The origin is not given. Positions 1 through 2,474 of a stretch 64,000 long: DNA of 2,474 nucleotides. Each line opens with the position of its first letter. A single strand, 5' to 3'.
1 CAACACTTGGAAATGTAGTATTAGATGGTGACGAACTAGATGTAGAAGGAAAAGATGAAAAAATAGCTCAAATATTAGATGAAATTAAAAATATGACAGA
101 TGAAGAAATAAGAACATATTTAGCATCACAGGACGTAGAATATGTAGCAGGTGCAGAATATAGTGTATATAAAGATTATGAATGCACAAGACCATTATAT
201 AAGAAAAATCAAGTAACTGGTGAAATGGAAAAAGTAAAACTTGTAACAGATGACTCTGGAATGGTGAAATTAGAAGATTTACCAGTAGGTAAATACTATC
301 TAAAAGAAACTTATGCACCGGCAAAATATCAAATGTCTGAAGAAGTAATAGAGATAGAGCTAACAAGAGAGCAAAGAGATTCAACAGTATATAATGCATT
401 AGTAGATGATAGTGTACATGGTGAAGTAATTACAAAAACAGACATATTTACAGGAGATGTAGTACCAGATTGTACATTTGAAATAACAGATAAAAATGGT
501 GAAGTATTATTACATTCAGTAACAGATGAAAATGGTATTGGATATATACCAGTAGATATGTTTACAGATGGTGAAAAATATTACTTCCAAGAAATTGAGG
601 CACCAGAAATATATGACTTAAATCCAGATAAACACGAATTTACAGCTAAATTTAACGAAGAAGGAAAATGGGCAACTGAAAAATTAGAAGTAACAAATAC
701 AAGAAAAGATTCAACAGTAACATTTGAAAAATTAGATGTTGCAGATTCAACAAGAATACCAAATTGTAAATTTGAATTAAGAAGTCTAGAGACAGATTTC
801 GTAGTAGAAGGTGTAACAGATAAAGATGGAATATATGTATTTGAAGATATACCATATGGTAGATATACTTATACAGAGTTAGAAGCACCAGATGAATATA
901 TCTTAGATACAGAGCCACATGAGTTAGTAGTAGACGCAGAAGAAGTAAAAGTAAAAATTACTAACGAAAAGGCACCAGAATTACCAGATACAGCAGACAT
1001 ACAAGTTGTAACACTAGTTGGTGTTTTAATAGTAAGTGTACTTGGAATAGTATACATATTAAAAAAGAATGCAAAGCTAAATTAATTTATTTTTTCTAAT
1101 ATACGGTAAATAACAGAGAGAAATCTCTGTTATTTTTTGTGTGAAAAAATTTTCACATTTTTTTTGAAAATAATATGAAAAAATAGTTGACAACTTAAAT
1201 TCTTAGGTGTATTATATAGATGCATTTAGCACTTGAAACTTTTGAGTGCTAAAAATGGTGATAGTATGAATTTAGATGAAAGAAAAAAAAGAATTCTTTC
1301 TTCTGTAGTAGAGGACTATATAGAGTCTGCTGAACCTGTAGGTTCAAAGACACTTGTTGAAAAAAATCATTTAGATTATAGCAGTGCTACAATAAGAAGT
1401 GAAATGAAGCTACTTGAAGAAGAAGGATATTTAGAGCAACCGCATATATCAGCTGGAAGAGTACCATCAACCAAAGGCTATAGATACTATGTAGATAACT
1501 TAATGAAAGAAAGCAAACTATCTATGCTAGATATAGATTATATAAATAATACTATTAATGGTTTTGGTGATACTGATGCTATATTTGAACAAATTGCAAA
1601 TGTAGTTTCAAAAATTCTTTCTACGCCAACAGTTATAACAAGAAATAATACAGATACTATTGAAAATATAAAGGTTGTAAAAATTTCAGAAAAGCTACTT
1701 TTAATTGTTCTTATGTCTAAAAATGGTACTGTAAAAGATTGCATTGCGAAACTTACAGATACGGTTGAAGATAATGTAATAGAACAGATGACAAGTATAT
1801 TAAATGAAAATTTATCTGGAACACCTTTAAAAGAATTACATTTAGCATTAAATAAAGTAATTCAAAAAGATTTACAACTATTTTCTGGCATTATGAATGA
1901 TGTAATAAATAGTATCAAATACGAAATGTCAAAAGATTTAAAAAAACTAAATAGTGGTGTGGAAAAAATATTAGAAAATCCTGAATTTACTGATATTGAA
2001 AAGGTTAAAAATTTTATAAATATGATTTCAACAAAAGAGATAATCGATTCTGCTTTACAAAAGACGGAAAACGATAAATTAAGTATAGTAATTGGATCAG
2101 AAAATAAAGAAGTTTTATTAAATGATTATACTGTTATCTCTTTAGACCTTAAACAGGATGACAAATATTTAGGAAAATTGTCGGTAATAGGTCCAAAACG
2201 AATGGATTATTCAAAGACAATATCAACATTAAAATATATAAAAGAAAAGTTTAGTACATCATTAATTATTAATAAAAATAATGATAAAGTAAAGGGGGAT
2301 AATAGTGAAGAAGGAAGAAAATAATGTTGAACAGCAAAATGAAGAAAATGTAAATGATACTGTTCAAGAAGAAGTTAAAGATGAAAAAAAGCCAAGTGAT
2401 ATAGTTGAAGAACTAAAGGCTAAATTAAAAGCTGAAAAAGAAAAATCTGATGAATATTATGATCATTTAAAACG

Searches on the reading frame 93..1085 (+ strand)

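Call 61: search_protein_families(library=pfam, proteins=[window:93-1085:+], max_evalue=0.00001)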
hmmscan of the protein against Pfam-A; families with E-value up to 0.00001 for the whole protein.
window:93-1085:+ (330 aa): 3 families
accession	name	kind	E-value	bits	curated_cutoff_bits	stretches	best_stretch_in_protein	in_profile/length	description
PF17802.7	SpaA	-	2.4e-42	143.4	23.1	3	208-293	2-91/91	Prealbumin-like fold domain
PF13620.12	CarboxypepD_reg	-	1.1e-07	32.5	32.3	0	219-261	11-53/82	Carboxypeptidase regulatory-like domain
PF17210.9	SdrD_B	-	8.8e-07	29.6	29.7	0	220-271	22-72/112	SdrD B-like domain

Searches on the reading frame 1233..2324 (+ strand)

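Call 61: search_protein_families(library=pfam, proteins=[window:1233-2324:+], max_evalue=0.00001)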
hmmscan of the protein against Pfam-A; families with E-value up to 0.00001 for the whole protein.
window:1233-2324:+ (363 aa): 1 family
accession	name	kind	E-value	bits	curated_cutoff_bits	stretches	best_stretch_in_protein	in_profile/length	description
PF01628.27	HrcA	-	1.1e-40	140.4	22.2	1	115-330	1-215/215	HrcA protein C terminal domain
